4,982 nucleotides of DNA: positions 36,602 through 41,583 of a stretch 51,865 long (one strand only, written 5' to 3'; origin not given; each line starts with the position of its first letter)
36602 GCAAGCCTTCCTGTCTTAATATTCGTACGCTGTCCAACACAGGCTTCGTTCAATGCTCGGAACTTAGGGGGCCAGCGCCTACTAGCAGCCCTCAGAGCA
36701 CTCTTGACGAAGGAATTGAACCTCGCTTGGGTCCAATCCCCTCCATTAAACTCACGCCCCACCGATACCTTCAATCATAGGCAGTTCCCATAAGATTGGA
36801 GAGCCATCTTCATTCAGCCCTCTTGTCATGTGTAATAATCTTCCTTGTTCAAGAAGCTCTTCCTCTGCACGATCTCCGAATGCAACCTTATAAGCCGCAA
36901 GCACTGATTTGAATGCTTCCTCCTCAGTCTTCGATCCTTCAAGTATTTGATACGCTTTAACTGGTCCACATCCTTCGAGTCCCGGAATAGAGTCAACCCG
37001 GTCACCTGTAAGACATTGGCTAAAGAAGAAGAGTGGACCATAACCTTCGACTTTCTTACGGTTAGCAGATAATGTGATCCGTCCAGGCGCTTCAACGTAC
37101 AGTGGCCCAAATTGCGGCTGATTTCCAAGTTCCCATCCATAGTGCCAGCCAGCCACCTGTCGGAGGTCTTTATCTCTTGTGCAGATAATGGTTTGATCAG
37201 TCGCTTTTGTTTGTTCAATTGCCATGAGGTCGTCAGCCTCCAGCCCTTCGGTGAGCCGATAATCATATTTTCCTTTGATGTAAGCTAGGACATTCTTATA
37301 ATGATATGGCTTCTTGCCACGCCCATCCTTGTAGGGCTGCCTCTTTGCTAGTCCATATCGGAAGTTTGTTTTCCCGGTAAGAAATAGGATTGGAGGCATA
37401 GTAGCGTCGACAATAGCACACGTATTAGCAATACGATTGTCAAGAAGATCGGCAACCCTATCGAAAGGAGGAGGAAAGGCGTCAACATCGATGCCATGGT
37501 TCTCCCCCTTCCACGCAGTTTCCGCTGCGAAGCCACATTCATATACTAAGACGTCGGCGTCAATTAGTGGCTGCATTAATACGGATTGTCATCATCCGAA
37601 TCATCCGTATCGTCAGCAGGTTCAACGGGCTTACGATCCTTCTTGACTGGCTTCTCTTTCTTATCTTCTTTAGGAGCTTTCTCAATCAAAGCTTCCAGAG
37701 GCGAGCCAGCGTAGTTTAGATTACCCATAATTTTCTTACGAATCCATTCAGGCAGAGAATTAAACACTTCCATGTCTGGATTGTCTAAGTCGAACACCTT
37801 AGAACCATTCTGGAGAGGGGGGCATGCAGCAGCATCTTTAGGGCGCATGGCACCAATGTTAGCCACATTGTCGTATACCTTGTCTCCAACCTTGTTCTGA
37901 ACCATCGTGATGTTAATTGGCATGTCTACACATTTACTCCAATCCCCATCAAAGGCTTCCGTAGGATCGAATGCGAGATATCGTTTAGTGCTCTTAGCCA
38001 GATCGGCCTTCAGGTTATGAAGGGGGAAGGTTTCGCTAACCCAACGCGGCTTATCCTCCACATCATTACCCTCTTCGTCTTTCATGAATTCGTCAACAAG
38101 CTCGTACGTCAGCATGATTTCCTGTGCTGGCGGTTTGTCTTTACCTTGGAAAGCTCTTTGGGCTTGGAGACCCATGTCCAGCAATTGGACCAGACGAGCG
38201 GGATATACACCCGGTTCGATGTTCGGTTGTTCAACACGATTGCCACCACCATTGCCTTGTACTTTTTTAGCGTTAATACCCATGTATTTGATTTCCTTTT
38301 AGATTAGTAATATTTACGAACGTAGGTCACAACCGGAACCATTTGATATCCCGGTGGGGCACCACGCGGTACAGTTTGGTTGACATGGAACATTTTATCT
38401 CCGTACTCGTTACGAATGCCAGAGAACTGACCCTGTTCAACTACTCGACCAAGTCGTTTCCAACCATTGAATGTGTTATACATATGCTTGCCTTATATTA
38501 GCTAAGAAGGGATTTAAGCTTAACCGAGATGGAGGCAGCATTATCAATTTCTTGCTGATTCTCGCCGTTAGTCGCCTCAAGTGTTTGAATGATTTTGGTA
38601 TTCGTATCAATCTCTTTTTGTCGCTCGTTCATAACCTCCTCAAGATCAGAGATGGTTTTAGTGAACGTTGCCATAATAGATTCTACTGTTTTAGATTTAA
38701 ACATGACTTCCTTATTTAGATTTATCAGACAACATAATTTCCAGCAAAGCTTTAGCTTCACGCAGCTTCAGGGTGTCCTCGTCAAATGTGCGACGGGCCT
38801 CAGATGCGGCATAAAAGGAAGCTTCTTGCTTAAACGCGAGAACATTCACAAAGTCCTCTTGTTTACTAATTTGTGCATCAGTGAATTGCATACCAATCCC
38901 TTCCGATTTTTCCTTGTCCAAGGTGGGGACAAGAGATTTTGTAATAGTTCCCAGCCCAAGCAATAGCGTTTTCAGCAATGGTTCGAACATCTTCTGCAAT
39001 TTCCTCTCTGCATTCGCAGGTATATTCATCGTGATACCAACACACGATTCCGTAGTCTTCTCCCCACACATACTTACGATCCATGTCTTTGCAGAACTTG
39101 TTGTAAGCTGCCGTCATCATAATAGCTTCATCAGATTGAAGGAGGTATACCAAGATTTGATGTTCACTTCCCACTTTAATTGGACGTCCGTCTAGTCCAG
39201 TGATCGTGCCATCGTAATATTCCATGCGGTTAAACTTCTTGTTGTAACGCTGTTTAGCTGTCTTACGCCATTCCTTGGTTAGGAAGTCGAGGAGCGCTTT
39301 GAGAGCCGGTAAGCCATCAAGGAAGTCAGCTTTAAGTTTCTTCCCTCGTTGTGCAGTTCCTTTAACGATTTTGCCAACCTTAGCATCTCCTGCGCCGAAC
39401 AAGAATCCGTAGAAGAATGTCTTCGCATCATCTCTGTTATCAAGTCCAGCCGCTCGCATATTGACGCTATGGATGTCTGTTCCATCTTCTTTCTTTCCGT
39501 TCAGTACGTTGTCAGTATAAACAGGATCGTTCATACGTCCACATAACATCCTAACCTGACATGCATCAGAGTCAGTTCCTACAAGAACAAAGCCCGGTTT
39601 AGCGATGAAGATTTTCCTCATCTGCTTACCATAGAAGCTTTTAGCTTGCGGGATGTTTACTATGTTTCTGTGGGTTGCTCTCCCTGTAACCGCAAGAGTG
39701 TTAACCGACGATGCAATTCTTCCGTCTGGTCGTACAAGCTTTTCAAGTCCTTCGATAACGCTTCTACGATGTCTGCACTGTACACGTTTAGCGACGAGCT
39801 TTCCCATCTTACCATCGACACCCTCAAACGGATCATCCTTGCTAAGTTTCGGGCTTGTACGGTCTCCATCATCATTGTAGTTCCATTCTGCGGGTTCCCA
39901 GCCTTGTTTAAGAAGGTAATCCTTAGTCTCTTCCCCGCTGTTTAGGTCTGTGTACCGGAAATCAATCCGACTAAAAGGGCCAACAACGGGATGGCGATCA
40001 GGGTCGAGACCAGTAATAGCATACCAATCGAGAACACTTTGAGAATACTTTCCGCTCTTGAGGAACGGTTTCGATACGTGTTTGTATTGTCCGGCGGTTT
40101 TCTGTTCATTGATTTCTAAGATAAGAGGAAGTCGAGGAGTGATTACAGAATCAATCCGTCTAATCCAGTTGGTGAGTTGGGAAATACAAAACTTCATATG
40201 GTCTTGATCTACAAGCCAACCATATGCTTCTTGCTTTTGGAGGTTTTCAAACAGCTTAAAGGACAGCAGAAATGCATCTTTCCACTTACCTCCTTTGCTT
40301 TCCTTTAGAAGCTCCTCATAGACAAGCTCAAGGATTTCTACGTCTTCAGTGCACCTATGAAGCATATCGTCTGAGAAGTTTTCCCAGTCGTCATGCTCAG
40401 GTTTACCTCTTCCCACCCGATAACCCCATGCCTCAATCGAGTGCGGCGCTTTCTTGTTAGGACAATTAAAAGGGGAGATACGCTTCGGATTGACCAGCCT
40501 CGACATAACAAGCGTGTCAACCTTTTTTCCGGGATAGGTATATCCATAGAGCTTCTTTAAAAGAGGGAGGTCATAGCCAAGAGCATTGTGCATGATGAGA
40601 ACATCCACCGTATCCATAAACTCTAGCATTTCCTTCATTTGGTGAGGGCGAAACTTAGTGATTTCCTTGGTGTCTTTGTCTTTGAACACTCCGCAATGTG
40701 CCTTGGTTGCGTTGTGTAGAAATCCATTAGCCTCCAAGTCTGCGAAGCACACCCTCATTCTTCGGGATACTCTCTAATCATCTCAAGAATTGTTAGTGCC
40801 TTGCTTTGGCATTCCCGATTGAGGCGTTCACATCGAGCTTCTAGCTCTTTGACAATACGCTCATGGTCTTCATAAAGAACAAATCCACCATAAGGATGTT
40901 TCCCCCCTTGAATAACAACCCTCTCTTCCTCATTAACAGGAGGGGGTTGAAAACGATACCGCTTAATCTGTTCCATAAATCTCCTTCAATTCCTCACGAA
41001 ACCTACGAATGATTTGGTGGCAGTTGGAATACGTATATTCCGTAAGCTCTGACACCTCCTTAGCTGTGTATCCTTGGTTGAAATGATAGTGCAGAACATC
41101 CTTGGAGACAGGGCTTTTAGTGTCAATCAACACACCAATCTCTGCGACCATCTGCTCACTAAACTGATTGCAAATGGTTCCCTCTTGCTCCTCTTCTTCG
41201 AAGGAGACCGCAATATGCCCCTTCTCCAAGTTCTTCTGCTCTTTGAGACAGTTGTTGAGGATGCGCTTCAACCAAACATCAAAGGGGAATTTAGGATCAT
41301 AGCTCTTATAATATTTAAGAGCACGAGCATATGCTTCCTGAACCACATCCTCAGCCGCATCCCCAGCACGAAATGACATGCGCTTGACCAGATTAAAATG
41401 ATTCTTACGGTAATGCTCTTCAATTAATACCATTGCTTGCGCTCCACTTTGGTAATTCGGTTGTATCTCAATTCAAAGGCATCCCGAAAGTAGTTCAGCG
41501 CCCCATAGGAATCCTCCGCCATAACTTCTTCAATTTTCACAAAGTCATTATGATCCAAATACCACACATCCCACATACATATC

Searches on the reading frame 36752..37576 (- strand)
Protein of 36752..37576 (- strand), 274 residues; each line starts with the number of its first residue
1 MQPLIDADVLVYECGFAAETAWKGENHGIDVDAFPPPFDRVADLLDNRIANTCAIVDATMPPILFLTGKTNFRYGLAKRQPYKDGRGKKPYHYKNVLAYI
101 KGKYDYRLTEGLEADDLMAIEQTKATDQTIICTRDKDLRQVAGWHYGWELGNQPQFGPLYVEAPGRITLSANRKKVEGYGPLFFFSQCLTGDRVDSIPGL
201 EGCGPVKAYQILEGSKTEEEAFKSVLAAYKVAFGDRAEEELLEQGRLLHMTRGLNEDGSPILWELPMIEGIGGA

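Call 83: search_protein_families(library=phrogs, proteins=[window:36752-37576:-], max_evalue=0.001)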
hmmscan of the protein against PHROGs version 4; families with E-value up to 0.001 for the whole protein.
window:36752-37576:- (274 aa): 1 family
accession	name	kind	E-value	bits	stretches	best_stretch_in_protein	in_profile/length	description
phrog_107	-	DNA, RNA and nucleotide metabolism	1.9e-60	206.5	1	4-257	123-367/542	exonuclease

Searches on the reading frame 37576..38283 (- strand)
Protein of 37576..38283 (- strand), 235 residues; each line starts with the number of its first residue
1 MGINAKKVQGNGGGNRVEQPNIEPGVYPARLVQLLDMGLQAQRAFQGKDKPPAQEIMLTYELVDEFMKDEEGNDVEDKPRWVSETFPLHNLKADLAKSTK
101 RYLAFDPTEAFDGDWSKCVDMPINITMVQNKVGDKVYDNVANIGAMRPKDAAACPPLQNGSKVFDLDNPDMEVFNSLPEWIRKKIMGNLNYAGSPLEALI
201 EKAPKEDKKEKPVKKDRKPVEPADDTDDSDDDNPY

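Call 83: search_protein_families(library=phrogs, proteins=[window:37576-38283:-], max_evalue=0.001)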
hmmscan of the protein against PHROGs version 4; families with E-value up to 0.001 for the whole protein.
window:37576-38283:- (235 aa): 2 families
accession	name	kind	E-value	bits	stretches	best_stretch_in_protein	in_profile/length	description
phrog_862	-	unknown function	5.6e-46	158.6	1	6-225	21-257/276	-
phrog_6599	-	unknown function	1.5e-22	81.6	1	16-235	14-245/245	-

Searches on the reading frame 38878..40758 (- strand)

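Call 15: search_protein_families(library=phrogs, proteins=[window:38878-40758:-])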
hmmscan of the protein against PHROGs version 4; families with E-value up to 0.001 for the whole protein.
window:38878-40758:- (626 aa): 5 families
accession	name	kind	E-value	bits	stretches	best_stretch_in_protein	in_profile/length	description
phrog_17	-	DNA, RNA and nucleotide metabolism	5.8e-109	366.8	1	1-623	670-1231/1445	DNA polymerase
phrog_15971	-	DNA, RNA and nucleotide metabolism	1.2e-52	180.3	1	309-626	81-376/376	DNA polymerase I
phrog_6375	-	DNA, RNA and nucleotide metabolism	9.7e-23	82.1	1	453-626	1-204/204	DNA polymerase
phrog_403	-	DNA, RNA and nucleotide metabolism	3.4e-18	66.6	1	33-155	121-251/321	DNA polymerase exonuclease subunit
phrog_24147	-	DNA, RNA and nucleotide metabolism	2.8e-08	34.9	1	533-626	3-93/93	DNA polymerase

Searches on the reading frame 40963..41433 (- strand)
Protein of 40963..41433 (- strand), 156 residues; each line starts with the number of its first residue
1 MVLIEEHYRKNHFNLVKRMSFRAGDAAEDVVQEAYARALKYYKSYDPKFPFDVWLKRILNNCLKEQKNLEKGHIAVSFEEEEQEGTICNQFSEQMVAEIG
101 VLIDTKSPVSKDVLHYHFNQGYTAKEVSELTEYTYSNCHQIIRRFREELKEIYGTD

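Call 83: search_protein_families(library=phrogs, proteins=[window:40963-41433:-], max_evalue=0.001)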
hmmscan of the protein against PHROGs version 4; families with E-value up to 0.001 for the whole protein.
window:40963-41433:- (156 aa): 3 families
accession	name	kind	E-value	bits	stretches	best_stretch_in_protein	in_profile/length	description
phrog_1740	-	transcription regulation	3.3e-18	66.5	1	7-154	64-217/567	RNA polymerase sigma factor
phrog_36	-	transcription regulation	1.4e-05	25.8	1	90-154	124-188/220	transcriptional regulator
phrog_989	-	unknown function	0.00082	20.1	0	122-151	7-36/70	-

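Call 85: search_protein_families(library=pfam, proteins=[window:40963-41433:-], max_evalue=0.1)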
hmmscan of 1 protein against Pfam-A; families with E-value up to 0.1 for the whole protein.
window:40963-41433:- (156 aa): 3 families
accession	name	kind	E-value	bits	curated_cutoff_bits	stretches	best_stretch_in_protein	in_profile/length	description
PF04542.20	Sigma70_r2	-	4e-09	36.6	24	1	7-64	4-62/71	Sigma-70 region 2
PF04545.22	Sigma70_r4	-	0.037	14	24.1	1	110-150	9-49/50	Sigma-70, region 4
PF10775.14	ATP_sub_h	-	0.065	13.7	25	0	26-45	9-28/69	ATP synthase complex subunit h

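Call 86: search_dna_similar(query=window:40963-41433:-, collection=phages, mode=protein, max_rows=40, rows=spread, max_evalue=0.001)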
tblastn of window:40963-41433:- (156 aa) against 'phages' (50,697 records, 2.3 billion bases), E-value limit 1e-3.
Records with a match: 29; places in all: 29; records where one place covers at least 80% of the query: 28.
Best place of each record, by identity: <60% 29.
By first word of the organism name: Pseudomonas 16; phage 6; Vibrio 3; Citrobacter 2; Salinivibrio 2.
By host as written in the record: - 10; Pseudomonas aeruginosa 6; Pseudomonas aeruginosa PAO1 2; Citrobacter sp. TM1552 2; Salinivibrio costicola 2; Pseudomonas aeruginosa PA1 1; Pseudomonas aeruginosa BWKH10 1; Pseudomaonas aeruginosa 1; and 4 more.
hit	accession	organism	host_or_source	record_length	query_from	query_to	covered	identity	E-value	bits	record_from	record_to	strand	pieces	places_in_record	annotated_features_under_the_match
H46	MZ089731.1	Pseudomonas phage PSA11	wastewater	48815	3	156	99%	40.9%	2e-25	105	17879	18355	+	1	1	hypothetical protein (x2)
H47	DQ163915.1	Pseudomonas phage PA11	-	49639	3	156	99%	40.9%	2e-25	105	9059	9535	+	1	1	record has no annotation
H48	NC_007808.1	Pseudomonas phage PA11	Pseudomonas aeruginosa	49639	3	156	99%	40.9%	2e-25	105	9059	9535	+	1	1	RNA polymerase sigma factor | hypothetical protein ORF013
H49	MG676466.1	Pseudomonas phage TC6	Pseudomonas aeruginosa PA1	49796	3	156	99%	40.3%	8e-25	104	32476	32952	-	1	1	TC6_041: RNA polymerase sigma factor | TC6_040: DNA polymerase I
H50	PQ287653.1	Pseudomonas phage HHBS10_2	Pseudomonas aeruginosa BWKH10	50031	3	154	97%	40.8%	1e-24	103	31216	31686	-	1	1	RNA polymerase sigma factor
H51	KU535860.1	Pseudomonas phage O4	Pseudomonas aeruginosa PAO1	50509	3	154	97%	40.1%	5e-24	102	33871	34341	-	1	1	RNA polymerase sigma factor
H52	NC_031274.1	Pseudomonas phage O4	Pseudomonas aeruginosa PAO1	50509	3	154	97%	40.1%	5e-24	102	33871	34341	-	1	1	RNA polymerase sigma factor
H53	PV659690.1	Pseudomonas phage vB_PaP_DMTU_1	Pseudomaonas aeruginosa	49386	3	154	97%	40.1%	1e-23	100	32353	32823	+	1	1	RNA polymerase sigma factor | hypothetical protein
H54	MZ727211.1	Pseudomonas phage PPAY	Pseudomonas aeruginosa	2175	3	150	95%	41.2%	6e-25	104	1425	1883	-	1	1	hypothetical protein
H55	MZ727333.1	Pseudomonas phage PPAT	Pseudomonas aeruginosa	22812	3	150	95%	41.2%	6e-25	104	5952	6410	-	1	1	hypothetical protein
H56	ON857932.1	Pseudomonas phage vB_PaeP_FBPa8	Pseudomonas sp.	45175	3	150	95%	41.2%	6e-25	104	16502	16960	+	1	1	hypothetical protein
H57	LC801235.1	Pseudomonas phage PP21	Pseudomonas aeruginosa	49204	3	150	95%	41.2%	2e-24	103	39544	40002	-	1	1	hypothetical protein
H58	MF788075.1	Pseudomonas phage IME180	Pseudomonas aeruginosa IME180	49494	3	154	97%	39.5%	3e-23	100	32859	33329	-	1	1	hypothetical protein (x2)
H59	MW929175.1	Pseudomonas phage K4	Pseudomonas aeruginosa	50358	3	154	97%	39.5%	3e-23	100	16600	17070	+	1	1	RNA polymerase sigma factor | hypothetical protein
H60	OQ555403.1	Pseudomonas phage vB_PaeM_Ty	Pseudomonas aeruginosa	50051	3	151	96%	39.0%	2e-22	97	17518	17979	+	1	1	hypothetical protein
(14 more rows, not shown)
